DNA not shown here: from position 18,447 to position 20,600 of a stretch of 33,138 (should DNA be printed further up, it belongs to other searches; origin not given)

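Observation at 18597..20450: Cytoplasmic GltD-like FAD/NAD(P)/Fe-S oxidoreductase translationally coupled to the Rieske gene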

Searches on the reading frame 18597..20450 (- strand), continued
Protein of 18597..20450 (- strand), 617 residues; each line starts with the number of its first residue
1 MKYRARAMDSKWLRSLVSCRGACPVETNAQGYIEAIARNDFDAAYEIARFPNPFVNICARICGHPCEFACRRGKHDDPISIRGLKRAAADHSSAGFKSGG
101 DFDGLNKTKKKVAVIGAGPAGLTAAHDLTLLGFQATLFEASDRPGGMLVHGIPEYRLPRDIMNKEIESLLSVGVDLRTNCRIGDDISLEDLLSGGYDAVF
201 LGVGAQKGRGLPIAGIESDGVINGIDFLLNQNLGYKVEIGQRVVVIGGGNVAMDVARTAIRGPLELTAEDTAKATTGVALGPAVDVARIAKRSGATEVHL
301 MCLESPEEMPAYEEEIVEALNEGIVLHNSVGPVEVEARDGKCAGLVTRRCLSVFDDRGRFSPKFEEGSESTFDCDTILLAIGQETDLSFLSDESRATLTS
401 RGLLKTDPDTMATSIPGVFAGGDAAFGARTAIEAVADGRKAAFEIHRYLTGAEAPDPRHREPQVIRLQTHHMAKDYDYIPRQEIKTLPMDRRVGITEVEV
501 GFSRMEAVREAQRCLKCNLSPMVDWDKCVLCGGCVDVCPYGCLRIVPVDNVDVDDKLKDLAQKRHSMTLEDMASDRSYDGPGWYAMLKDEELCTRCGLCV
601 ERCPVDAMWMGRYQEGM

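Call 56: search_solved_structures(query=window:18600-20450:-, max_evalue=1e-40, show_alignments=5)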
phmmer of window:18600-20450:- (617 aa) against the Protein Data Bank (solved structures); distinct sequences matched with E-value up to 1e-40: 9.
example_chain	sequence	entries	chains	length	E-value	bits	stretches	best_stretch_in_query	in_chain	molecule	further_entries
9bov_A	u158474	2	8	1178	6.8e-91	309.1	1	19-261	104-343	Molybdopterin oxidoreductase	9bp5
9n5u_A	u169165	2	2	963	2.5e-82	280.8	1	18-267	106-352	NfnA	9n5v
8oh5_C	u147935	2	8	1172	1.2e-79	271.9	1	18-260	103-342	Formate dehydrogenase-O, major subunit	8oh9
4ylf_B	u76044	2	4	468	4.1e-74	253.7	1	19-261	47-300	Dihydropyrimidine dehydrogenase subunit A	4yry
5jca_L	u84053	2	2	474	4.5e-71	243.6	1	18-263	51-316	NADH-dependent Ferredoxin:NADP Oxidoreductase (NfnI) subunit alpha | NADH-dependent Ferredoxin:NADP Oxidoreductase subunit alpha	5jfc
5vj7_A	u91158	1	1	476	1.5e-67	232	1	18-267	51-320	Oxidoreductase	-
2vdc_G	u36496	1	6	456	2.7e-48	168.4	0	18-261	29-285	GLUTAMATE SYNTHASE [NADPH] SMALL CHAIN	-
6s6s_G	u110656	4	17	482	5.8e-48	167.3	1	18-455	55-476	Glutamate synthase [NADPH] small chain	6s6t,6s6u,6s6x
7mfm_I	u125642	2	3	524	1.1e-45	159.8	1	22-455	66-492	Glutamate synthase (NADPH) small chain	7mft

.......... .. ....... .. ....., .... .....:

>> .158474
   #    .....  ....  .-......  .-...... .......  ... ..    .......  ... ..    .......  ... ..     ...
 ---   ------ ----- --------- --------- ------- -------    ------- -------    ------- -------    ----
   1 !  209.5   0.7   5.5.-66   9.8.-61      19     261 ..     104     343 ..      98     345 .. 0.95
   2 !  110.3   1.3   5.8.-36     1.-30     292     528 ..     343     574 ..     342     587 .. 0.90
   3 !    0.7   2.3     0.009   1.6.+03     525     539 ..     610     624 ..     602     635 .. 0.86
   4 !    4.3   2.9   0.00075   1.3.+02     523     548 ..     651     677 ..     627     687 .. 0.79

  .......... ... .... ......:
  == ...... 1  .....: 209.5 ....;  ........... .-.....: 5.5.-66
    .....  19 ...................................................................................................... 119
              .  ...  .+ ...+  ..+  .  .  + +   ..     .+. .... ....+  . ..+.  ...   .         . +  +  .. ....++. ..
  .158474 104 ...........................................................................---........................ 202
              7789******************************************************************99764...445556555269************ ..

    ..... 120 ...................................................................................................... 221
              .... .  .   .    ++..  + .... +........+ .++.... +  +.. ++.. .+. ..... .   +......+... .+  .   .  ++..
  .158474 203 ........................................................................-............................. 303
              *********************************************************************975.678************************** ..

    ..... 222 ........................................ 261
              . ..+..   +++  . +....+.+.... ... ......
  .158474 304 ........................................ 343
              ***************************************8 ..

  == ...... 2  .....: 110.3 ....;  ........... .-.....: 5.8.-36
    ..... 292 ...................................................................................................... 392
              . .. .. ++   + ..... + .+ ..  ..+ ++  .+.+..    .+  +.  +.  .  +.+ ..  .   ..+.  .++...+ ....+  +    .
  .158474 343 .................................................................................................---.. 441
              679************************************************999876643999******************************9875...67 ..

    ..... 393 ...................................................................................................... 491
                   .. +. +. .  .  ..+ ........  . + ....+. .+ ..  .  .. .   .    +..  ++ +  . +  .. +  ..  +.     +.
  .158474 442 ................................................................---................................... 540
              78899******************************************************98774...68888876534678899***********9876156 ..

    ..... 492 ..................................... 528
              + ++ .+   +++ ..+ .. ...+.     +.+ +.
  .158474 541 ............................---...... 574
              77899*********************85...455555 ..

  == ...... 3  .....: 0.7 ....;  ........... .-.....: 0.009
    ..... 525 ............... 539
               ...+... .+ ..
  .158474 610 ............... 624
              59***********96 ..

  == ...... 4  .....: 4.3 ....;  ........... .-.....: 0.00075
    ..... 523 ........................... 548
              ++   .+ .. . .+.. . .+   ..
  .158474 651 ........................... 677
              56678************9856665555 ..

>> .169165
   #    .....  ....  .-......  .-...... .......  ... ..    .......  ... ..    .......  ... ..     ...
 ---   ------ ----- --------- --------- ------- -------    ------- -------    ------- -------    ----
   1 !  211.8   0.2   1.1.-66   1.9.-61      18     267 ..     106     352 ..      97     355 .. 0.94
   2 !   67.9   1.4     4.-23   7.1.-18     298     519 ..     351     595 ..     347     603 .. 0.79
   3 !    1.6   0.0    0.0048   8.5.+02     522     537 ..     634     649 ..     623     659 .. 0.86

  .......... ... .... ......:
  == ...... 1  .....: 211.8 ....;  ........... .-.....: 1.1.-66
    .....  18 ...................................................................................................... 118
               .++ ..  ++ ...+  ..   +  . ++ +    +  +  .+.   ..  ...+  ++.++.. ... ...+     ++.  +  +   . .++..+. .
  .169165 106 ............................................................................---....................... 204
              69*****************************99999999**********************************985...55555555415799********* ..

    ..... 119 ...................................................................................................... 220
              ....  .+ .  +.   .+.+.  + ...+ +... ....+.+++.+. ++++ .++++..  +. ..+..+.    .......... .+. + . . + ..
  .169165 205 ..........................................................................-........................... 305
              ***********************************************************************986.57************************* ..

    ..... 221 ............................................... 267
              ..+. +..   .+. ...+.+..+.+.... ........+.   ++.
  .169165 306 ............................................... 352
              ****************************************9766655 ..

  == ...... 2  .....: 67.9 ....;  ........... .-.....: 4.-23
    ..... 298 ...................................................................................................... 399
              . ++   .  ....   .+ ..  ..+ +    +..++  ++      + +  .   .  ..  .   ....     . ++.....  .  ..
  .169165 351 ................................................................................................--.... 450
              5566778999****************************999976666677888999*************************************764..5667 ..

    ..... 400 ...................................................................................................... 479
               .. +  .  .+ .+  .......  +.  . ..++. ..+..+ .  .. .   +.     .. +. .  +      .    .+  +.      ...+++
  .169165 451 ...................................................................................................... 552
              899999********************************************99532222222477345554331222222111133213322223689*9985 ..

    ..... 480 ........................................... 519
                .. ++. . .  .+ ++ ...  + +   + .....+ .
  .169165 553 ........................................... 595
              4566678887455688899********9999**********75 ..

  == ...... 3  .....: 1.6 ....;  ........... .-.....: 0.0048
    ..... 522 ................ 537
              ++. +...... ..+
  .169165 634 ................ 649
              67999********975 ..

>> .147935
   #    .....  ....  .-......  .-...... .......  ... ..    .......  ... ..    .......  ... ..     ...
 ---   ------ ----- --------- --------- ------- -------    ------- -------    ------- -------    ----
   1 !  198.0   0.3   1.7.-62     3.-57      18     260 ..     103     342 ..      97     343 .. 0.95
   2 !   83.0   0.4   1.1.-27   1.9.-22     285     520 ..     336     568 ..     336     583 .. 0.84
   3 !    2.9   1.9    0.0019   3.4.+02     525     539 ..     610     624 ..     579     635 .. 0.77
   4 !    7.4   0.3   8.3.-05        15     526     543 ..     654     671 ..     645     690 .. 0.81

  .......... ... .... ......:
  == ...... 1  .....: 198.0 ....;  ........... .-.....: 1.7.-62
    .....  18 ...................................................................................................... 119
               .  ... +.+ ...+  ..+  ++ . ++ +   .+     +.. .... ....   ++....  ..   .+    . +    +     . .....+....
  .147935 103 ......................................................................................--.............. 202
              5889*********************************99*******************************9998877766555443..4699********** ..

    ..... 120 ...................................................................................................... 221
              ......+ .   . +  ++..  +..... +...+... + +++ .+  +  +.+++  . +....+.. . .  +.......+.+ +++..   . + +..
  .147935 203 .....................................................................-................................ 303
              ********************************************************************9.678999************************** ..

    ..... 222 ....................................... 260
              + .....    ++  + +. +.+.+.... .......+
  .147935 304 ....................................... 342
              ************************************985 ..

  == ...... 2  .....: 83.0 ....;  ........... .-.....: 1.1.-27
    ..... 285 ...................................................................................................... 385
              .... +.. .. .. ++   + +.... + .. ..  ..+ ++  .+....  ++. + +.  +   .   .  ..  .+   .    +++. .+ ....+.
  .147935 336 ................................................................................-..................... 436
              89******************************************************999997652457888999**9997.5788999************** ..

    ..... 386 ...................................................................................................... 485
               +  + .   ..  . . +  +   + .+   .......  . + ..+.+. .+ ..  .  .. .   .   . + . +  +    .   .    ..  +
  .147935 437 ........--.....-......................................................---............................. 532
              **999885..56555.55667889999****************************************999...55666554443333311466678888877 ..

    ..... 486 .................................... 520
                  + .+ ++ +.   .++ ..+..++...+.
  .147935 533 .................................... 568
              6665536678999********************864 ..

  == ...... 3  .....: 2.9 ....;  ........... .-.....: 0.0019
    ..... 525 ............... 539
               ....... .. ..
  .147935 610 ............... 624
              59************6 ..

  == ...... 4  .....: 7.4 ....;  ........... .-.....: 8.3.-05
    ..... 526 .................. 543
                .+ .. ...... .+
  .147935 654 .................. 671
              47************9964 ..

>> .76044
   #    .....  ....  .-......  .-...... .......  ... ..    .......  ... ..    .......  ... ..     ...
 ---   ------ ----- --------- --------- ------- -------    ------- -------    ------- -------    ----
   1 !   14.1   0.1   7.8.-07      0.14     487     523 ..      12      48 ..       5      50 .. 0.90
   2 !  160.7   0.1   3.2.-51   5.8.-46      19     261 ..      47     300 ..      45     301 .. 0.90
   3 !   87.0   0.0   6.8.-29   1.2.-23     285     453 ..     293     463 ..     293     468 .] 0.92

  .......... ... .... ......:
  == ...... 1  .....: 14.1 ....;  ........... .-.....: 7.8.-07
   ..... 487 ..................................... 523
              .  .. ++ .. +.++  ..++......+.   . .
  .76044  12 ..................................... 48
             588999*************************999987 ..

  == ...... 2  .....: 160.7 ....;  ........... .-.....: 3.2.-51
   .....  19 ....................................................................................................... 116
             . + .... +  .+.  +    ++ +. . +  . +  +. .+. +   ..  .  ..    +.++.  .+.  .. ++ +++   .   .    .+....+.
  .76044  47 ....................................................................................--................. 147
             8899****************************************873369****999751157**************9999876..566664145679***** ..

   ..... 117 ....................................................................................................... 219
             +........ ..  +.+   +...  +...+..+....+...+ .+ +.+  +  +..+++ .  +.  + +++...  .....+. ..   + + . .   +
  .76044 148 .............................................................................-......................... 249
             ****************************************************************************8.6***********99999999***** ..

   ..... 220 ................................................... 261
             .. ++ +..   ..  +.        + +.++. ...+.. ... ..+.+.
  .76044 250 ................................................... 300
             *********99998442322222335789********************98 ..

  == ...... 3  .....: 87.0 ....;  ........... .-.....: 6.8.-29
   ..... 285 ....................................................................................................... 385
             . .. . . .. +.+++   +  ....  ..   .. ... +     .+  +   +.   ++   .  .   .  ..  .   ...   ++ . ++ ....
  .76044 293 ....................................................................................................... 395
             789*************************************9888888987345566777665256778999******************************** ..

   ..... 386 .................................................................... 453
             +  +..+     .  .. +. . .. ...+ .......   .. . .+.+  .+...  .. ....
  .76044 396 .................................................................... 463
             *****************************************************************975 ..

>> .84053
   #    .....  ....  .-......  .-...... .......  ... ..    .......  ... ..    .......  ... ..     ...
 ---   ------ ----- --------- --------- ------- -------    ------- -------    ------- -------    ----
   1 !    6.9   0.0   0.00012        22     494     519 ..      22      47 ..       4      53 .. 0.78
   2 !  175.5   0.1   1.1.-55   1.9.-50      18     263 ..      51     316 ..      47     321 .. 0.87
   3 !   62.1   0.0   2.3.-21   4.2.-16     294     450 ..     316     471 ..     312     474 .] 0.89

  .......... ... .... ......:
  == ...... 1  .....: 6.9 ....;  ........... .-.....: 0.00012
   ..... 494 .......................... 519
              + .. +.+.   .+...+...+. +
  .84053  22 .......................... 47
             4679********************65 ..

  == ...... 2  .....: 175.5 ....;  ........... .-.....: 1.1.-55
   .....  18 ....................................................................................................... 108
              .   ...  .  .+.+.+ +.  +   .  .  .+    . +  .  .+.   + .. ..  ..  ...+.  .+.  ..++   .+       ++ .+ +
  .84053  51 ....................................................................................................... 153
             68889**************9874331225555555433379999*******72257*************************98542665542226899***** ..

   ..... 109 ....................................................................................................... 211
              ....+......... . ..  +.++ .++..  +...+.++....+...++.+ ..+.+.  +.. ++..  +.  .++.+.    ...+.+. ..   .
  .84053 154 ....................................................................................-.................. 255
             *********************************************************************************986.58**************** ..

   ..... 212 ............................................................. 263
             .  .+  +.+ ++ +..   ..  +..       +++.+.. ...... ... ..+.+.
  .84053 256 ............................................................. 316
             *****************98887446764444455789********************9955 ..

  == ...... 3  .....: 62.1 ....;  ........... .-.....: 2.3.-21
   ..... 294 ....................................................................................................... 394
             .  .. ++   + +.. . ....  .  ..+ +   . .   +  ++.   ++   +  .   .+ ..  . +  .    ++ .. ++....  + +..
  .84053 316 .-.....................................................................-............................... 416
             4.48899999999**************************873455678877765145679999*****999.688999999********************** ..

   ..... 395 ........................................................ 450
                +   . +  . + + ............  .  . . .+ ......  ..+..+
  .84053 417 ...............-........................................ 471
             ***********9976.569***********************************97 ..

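Call 62: predict_structure(alignment_id=A2)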
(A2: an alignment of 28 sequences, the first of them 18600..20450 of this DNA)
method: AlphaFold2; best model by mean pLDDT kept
length: 617 residues; sequences in the alignment: 28
mean_pLDDT: 73.6   pTM: 0.69
mean pLDDT of the five models: 73.6, 69.6, 62.7, 62.1, 59.4
residues with pLDDT >= 90: 93; 70-90: 319; 50-70: 123; < 50: 82
segments of 3 or more residues with pLDDT < 50: 73-79, 95-102, 152-156, 233-235, 262-294, 470-479, 487-498
pLDDT, mean of each block of 10 residues (from residue 1): 79 71 71 82 79 66 56 50 72 56 64 93 92 92 76 52 81 90 84 92 72 84 67 56 78 58 43 36 29 62 79 65 82 91 93 81 90 86 75 77 88 94 81 86 94 66 62 46 54 43 80 75 82 80 87 83 85 69 81 77 83 62
secondary structure, 60 per line:
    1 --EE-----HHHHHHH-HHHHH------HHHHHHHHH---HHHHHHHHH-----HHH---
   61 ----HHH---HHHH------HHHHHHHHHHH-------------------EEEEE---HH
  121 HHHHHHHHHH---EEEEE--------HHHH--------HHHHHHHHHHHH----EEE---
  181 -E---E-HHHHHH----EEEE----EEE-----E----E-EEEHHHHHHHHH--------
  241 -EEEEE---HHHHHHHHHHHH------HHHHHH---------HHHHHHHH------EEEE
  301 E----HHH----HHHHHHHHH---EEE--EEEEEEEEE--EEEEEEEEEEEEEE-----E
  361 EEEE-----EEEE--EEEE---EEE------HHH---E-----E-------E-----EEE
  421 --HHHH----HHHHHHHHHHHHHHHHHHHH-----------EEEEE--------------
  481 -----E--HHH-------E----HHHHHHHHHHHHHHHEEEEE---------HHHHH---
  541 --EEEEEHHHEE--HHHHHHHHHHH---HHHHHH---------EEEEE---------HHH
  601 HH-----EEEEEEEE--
elements in order: H10-16 H18-22 H29-37 H41-49 H71-74 H81-91 E111-115 H119-130 E134-138 H147-150 H159-170 E175-177 H188-193 E198-201 E206-208 E221-223 H224-232 E242-246 H250-261 H268-273 H283-290 E297-301 H313-321 E325-327 E330-338 E341-354 E360-364 E370-373 E376-379 E383-385 E418-420 H423-426 H431-450 E462-466 H504-518 E519-523 H533-537 E543-547 H555-565 H569-574 E584-588 H598-602 E608-615
